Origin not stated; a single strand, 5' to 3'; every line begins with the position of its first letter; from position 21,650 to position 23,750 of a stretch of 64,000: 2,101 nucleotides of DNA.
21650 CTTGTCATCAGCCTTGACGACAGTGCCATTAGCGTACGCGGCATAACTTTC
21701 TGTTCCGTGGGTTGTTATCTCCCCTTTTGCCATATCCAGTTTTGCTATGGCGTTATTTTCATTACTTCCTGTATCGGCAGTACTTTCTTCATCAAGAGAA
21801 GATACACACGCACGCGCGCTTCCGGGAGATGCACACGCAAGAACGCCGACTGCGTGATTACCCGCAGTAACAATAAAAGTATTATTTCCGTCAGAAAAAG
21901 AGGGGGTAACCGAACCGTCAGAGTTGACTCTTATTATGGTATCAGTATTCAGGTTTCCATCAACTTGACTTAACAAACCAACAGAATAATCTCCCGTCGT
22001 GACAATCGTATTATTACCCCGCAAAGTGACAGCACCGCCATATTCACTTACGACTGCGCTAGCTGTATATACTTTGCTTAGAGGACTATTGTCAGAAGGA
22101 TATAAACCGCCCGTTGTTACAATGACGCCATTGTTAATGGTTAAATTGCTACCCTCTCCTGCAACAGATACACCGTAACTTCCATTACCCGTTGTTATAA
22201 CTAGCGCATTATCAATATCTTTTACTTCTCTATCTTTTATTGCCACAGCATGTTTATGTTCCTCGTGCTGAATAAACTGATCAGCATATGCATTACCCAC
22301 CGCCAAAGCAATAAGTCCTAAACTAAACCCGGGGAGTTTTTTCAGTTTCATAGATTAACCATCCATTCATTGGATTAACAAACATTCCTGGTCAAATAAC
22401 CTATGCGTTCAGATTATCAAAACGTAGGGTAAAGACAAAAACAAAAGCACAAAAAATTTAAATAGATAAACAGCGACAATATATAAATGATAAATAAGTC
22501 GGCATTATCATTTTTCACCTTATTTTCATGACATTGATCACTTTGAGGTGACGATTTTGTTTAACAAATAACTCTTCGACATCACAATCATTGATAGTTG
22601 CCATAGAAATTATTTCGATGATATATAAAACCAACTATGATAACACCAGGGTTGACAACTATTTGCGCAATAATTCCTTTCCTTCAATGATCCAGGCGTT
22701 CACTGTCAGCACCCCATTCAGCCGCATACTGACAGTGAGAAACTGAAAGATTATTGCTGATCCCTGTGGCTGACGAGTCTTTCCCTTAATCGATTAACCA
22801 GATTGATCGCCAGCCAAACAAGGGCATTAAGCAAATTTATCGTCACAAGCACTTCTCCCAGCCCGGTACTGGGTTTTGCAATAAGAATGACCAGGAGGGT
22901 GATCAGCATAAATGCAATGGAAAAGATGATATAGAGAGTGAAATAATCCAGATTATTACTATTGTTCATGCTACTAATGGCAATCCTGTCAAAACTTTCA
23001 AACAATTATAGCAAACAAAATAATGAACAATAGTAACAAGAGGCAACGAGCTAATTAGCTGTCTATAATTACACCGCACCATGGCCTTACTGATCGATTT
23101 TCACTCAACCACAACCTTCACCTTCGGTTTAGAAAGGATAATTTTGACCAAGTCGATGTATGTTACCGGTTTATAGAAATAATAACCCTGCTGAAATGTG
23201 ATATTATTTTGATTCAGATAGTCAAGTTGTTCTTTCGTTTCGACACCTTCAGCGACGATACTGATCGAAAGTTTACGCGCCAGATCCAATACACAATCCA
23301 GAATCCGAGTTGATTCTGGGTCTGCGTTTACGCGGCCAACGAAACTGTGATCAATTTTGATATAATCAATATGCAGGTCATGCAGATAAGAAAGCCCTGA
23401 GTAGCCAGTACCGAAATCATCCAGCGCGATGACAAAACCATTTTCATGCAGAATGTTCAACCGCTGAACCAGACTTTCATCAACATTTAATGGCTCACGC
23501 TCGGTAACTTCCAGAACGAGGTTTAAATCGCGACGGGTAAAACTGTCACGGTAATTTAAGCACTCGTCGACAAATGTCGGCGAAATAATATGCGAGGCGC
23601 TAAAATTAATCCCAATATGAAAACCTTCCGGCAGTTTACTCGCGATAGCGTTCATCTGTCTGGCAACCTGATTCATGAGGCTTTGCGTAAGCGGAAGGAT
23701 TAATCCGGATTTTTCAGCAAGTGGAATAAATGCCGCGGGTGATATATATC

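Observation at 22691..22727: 9-bp inverted repeat flanking a 19-nt spacer downstream of ymgF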

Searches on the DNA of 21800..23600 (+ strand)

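Call 7: search_rna_families(source=window, start=21800, end=23600, threshold=evalue, max_evalue=10)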
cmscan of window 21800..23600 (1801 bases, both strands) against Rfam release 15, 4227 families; matches with E-value up to 10: 2.
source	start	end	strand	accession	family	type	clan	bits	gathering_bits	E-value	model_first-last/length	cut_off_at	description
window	22953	23037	-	RF04273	MIR827_2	Gene; miRNA;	CL00143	20.7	67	2.2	1-89/89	no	MIR827_2 microRNA precursor family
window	22106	22147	+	RF02800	Rp_sR47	Gene; sRNA;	-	12.8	60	2.1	227-268/316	no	Rickettsia sRNA47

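Call 8: search_dna_similar(query=window:22352-22750:+, collection=ecoli_genomes, mode=near, max_rows=30, rows=spread)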
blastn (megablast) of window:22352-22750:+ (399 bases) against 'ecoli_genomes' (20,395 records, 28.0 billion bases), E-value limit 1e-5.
Records with a match: 5035; places in all: 5082; records where one place covers at least 80% of the query: 4987.
Genomes with a match: 5033 of 5426; with a place that covers at least 80% of the query: 4985. Places per genome that has any: lowest 1, median 1, highest 3. On chromosomes: 5070 places; on plasmids: 12.
Best place of each record, by identity: >=99% 31; 95-99% 3867; 90-95% 1136; 80-90% 1.
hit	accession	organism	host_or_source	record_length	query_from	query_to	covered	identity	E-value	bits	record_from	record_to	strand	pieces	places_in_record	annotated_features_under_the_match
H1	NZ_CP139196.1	Escherichia coli strain GN25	night heron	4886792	1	399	100%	100.0%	0e+0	737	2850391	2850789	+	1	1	none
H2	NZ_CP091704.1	Escherichia coli strain KGu016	river water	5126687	1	399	100%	97.7%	0e+0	688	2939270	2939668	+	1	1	none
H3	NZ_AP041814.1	Escherichia coli O166:H15 strain JNE21-009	Homo sapiens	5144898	1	399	100%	97.7%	0e+0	688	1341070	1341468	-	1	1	none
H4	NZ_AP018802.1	Escherichia coli strain E2863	Bos taurus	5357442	1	399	100%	97.0%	0e+0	671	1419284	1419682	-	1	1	none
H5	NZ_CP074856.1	Escherichia coli strain 2013C_3997_C1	Homo sapiens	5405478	1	399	100%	97.0%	0e+0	671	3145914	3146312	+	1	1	none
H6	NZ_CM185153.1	Escherichia coli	Human feces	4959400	1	399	100%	96.7%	0e+0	665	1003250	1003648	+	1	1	none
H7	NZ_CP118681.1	Escherichia coli strain HZDC01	ostriches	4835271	1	399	100%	96.5%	0e+0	660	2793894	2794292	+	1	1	none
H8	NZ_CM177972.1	Escherichia coli strain M24FEP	Gallus gallus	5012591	1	399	100%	96.5%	0e+0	660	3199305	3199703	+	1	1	none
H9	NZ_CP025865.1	Escherichia coli strain 504211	Homo sapiens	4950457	1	399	100%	95.3%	4e-178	632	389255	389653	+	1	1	none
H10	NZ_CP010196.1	Escherichia coli strain M9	mouse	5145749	1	399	100%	95.3%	4e-178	632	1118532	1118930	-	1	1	none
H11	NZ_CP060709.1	Escherichia coli strain ST18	not applicable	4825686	1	399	100%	95.3%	4e-178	632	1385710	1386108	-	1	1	none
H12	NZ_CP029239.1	Escherichia coli strain BH212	Homo sapiens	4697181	1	399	100%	95.3%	4e-178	632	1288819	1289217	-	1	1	none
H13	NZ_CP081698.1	Escherichia coli strain CT02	-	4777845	1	399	100%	95.3%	4e-178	632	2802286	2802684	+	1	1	none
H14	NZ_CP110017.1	Escherichia coli strain HE_50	laboratory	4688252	1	399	100%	95.3%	4e-178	632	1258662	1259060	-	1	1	none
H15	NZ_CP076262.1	Escherichia coli strain 0-4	Homo sapiens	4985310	1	399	100%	95.3%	4e-178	632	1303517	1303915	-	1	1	none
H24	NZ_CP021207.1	Escherichia coli strain strain Z247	Homo sapiens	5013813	1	399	100%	92.5%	3e-159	569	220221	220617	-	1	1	hypothetical protein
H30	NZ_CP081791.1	Escherichia coli strain CT01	-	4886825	344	399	14%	96.4%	8e-16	94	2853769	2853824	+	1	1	none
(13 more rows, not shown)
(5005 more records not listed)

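Call 9: get_annotated_region(hit=H1, flank=3500)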
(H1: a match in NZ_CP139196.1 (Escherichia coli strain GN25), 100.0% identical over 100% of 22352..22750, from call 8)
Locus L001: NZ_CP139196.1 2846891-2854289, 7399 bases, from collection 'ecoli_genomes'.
description: Escherichia coli strain GN25 chromosome, complete genome
organism: Escherichia coli strain GN25 (NCBI taxid 562)
replicon: chromosome; assembly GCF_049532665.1
host: night heron; source: feces; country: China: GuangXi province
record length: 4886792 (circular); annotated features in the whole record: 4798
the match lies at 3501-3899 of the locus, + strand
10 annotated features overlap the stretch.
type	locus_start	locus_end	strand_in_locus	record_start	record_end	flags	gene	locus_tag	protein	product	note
CDS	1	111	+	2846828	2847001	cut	-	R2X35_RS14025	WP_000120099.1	hypothetical protein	-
CDS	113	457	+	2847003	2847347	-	ymgG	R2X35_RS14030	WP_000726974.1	YMGG-like glycine zipper-containing protein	-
CDS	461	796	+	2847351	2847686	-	ymgD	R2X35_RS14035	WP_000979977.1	YmgD family protein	-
CDS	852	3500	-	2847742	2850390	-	-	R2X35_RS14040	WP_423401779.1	ECIAI39_1904 family autotransporter adhesin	-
CDS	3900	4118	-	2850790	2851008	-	ymgF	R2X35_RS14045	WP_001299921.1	cell division-associated protein YmgF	-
CDS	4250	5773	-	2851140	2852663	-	pdeG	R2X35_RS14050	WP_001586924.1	EAL domain-containing protein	-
CDS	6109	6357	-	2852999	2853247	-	ymgC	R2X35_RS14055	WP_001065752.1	protein YmgC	-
CDS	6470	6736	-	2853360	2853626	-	ariR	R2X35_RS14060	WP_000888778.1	biofilm/acid-resistance regulator AriR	-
CDS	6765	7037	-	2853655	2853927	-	ymgA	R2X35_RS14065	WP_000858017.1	hypothetical protein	-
CDS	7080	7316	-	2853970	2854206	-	ycgZ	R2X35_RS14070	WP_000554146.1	regulatory protein YcgZ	-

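Call 10: get_annotated_region(hit=H14, flank=3500)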
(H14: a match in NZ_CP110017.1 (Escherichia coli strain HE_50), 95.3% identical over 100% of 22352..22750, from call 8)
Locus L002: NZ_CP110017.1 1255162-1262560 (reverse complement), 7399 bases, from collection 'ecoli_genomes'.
description: Escherichia coli strain HE_50 chromosome, complete genome
organism: Escherichia coli strain HE_50 (NCBI taxid 562)
replicon: chromosome; assembly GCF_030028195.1
host: laboratory; source: -; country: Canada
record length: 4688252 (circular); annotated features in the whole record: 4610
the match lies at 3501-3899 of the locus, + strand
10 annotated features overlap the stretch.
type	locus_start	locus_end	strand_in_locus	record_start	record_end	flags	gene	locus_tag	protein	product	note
CDS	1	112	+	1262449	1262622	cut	ymgI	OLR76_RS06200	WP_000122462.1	protein YmgI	-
CDS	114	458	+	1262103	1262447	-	ymgG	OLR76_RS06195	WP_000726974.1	YMGG-like glycine zipper-containing protein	-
CDS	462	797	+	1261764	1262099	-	ymgD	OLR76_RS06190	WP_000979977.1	YmgD family protein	-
CDS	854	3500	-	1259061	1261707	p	ycgH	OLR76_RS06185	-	autotransporter YcgH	frameshifted; internal stop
CDS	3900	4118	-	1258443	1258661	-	ymgF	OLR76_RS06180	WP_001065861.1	cell division-associated protein YmgF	-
CDS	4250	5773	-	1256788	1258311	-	pdeG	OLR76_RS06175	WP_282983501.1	EAL domain-containing protein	-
CDS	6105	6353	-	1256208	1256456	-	ymgC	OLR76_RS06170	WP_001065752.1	protein YmgC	-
CDS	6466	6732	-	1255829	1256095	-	ariR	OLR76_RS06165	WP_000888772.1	biofilm/acid-resistance regulator AriR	-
CDS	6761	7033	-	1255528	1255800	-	ymgA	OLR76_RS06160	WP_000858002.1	two-component-system connector protein YmgA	-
CDS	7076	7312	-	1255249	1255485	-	ycgZ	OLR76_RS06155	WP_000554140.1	regulatory protein YcgZ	-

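Call 11: get_annotated_region(hit=H24, flank=3500)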
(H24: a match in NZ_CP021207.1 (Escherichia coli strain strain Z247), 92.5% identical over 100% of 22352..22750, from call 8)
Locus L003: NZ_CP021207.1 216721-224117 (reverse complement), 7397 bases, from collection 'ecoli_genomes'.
description: Escherichia coli strain strain Z247 chromosome, complete genome
organism: Escherichia coli strain strain Z247 (NCBI taxid 562)
replicon: chromosome; assembly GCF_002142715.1
host: Homo sapiens; source: blood; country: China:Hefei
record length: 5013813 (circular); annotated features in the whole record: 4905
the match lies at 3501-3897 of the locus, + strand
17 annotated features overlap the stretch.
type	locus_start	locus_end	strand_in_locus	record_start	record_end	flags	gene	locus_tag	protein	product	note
CDS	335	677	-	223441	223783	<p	-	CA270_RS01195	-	autotransporter outer membrane beta-barrel domain-containing protein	frameshifted; incomplete; partial in the middle of a contig; missing N-terminus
CDS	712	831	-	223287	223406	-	-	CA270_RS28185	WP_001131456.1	hypothetical protein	-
CDS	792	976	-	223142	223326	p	ymgJ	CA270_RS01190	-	protein YmgJ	frameshifted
CDS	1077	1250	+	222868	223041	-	-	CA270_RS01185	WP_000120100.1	hypothetical protein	-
CDS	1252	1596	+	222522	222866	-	ymgG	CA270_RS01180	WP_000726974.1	YMGG-like glycine zipper-containing protein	-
CDS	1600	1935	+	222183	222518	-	ymgD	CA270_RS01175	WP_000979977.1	YmgD family protein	-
CDS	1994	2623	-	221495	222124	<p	-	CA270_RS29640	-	autotransporter outer membrane beta-barrel domain-containing protein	frameshifted; incomplete; partial in the middle of a contig; missing N-terminus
CDS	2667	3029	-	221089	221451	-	-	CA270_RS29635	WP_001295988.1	hypothetical protein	-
CDS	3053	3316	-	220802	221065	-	-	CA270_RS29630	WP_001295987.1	hypothetical protein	-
CDS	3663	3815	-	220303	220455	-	-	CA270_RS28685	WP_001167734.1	hypothetical protein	-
CDS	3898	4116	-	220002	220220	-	ymgF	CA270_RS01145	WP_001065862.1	cell division-associated protein YmgF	-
CDS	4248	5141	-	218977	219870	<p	-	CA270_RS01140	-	cyclic diguanylate phosphodiesterase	incomplete; partial in the middle of a contig; missing N-terminus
CDS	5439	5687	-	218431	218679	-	ymgC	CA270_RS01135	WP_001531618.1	protein YmgC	-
CDS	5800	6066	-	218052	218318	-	ariR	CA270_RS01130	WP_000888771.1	biofilm/acid-resistance regulator AriR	-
CDS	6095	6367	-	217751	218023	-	ymgA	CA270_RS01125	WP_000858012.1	hypothetical protein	-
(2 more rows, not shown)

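Call 12: get_annotated_region(hit=H30, flank=4000)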
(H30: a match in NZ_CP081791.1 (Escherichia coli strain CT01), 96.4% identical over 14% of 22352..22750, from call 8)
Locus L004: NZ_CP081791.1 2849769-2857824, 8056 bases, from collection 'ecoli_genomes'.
description: Escherichia coli strain CT01 chromosome, complete genome
organism: Escherichia coli strain CT01 (NCBI taxid 562)
replicon: chromosome; assembly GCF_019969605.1
host: -; source: -; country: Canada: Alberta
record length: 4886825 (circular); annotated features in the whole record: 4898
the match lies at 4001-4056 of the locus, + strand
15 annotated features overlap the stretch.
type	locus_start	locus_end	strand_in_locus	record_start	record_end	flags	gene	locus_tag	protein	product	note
CDS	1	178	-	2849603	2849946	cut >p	-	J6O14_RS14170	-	autotransporter outer membrane beta-barrel domain-containing protein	frameshifted; incomplete; partial in the middle of a contig; missing N-terminus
CDS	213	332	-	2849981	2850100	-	-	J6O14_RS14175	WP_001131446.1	hypothetical protein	-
CDS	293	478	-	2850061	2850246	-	ymgJ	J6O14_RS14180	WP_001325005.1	protein YmgJ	-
CDS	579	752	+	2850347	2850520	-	ymgI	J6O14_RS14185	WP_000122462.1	protein YmgI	-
CDS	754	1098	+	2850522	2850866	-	ymgG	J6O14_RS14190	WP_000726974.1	YMGG-like glycine zipper-containing protein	-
CDS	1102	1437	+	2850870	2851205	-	ymgD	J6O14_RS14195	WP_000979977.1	YmgD family protein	-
CDS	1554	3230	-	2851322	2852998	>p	ycgH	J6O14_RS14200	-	autotransporter YcgH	incomplete; partial in the middle of a contig; missing N-terminus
CDS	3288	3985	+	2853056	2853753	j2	-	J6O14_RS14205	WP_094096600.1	IS1-like element IS1A family transposase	programmed frameshift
CDS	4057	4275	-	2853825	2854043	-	ymgF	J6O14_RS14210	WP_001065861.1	cell division-associated protein YmgF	-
CDS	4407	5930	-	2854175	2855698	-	pdeG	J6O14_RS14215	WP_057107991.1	cyclic diguanylate phosphodiesterase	-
CDS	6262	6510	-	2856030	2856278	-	ymgC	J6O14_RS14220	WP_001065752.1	protein YmgC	-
CDS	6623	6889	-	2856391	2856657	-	ariR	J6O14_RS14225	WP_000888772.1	biofilm/acid-resistance regulator AriR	-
CDS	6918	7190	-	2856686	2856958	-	ymgA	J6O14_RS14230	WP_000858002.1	two-component-system connector protein YmgA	-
CDS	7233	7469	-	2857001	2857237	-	ycgZ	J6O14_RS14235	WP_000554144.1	regulatory protein YcgZ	-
CDS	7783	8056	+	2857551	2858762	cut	bluF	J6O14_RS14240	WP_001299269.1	blue light-responsive regulator BluF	-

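Call 19: search_dna_similar(query=window:22690-22750:+, collection=ecoli_genomes, mode=distant, max_rows=40, rows=spread, max_evalue=0.01)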
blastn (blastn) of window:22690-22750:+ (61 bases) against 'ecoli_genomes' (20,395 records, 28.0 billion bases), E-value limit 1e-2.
Records with a match: 5027; places in all: 5027; records where one place covers at least 80% of the query: 5027.
Genomes with a match: 5025 of 5426; with a place that covers at least 80% of the query: 5025. Places per genome that has any: lowest 1, median 1, highest 2. On chromosomes: 5015 places; on plasmids: 12.
Best place of each record, by identity: >=99% 617; 95-99% 3935; 90-95% 475.
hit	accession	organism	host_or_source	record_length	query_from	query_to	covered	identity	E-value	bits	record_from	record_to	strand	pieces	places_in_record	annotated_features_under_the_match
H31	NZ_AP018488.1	Escherichia coli O157:H7 strain PV15-279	Homo sapiens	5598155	1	61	100%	100.0%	3e-22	111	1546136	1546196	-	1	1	none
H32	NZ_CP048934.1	Escherichia coli strain 190693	Homo sapiens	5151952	1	61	100%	100.0%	3e-22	111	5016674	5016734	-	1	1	none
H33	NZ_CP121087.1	Escherichia coli strain ST3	Homo sapiens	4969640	1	61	100%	100.0%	3e-22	111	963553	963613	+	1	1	none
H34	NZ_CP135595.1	Escherichia coli strain GDSC2227PM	vegetable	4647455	1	61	100%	100.0%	3e-22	111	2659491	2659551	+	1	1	none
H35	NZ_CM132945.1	Escherichia coli strain 405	Homo sapiens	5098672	1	61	100%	100.0%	3e-22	111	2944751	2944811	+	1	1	none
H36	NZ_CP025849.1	Escherichia coli strain 600468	Homo sapiens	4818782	1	61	100%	96.7%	1e-19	102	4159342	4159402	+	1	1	none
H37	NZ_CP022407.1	Escherichia coli O121:H19 strain 16-9255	Flour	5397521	1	61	100%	96.7%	1e-19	102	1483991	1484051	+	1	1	none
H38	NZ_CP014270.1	Escherichia coli K-12 strain K-12 DHB4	laboratory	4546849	1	61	100%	96.7%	1e-19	102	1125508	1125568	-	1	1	none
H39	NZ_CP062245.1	Escherichia coli strain AML003_ev01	not applicable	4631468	1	61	100%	96.7%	1e-19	102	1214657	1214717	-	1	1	none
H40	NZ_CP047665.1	Escherichia coli strain LD26-1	feces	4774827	1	61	100%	96.7%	1e-19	102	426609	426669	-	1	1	none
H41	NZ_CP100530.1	Escherichia coli strain LH10-b-1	Gallus gallus domesticus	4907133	1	61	100%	96.7%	1e-19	102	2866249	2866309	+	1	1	none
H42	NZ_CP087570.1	Escherichia coli strain 114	urine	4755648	1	61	100%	96.7%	1e-19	102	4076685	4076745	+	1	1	none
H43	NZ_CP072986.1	Escherichia coli strain T159A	parent strain CV601 collected from ...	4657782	1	61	100%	96.7%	1e-19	102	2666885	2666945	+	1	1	none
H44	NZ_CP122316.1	Escherichia coli strain HT-946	missing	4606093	1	61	100%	96.7%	1e-19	102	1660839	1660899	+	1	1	none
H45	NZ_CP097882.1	Escherichia coli str. K-12 substr. MG1655 strain K-12 ...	not applicable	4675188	1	61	100%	96.7%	1e-19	102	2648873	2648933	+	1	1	none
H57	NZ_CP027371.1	Escherichia coli strain 2015C-3905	Homo sapiens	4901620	1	61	100%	95.1%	6e-18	98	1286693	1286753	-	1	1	none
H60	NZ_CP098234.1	Escherichia coli strain ZYB39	bovine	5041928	1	61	100%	95.1%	6e-18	98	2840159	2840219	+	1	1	none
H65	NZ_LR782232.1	Escherichia coli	soil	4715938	1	61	100%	95.1%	6e-18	98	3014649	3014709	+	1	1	none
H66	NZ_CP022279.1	Escherichia coli strain STEC299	Marmota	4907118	1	61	100%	93.4%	7e-17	93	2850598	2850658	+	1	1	none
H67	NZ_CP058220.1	Escherichia coli strain 83972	Homo sapiens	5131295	1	61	100%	93.4%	7e-17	93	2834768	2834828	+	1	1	none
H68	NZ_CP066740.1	Escherichia coli strain R12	rat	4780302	1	61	100%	93.4%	7e-17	93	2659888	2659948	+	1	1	none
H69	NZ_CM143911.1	Escherichia coli strain E02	Homo sapiens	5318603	1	61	100%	93.4%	7e-17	93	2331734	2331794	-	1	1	none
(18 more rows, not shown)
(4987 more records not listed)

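Call 21: get_annotated_region(hit=H57, flank=600)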
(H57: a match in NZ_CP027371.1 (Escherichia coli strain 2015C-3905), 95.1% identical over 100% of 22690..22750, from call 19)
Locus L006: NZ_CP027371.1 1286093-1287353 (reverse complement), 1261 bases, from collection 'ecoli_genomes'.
description: Escherichia coli strain 2015C-3905 chromosome, complete genome
organism: Escherichia coli strain 2015C-3905 (NCBI taxid 562)
replicon: chromosome; assembly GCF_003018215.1
host: Homo sapiens; source: stool; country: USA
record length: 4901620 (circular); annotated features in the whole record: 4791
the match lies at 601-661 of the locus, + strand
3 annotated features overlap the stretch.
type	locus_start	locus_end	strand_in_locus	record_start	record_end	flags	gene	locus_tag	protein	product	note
CDS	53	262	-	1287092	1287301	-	-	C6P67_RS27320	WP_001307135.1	hypothetical protein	-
CDS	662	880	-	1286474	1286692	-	ymgF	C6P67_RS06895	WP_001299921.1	cell division-associated protein YmgF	-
CDS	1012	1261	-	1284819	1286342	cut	pdeG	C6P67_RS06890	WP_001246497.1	EAL domain-containing protein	-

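Call 22: get_annotated_region(hit=H66, flank=600)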
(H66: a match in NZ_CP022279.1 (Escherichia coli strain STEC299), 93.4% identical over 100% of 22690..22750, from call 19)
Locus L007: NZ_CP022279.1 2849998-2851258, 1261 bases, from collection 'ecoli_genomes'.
description: Escherichia coli strain STEC299 chromosome, complete genome
organism: Escherichia coli strain STEC299 (NCBI taxid 562)
replicon: chromosome; assembly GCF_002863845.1
host: Marmota; source: -; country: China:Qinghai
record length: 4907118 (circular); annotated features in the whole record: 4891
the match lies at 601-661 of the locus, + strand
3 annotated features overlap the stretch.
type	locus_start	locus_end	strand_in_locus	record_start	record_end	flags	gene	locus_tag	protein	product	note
CDS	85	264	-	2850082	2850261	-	-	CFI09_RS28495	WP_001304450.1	hypothetical protein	-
CDS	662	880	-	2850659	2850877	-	ymgF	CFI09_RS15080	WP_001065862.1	cell division-associated protein YmgF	-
CDS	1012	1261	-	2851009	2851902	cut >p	-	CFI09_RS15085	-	cyclic diguanylate phosphodiesterase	incomplete; partial in the middle of a contig; missing N-terminus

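Call 23: get_annotated_region(hit=H67, flank=600)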
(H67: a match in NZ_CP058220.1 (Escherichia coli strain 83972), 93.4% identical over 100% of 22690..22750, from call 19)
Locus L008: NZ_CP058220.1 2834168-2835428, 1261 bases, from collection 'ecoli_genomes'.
description: Escherichia coli strain 83972 chromosome, complete genome
organism: Escherichia coli strain 83972 (NCBI taxid 562)
replicon: chromosome; assembly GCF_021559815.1
host: Homo sapiens; source: urine; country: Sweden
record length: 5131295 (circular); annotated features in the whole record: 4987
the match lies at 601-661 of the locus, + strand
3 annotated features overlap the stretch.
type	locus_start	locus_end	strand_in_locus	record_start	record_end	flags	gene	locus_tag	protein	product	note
CDS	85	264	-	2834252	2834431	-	-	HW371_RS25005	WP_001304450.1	hypothetical protein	-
CDS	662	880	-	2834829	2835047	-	ymgF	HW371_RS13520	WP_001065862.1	cell division-associated protein YmgF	-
CDS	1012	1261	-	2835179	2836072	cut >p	-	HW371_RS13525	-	cyclic diguanylate phosphodiesterase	incomplete; partial in the middle of a contig; missing N-terminus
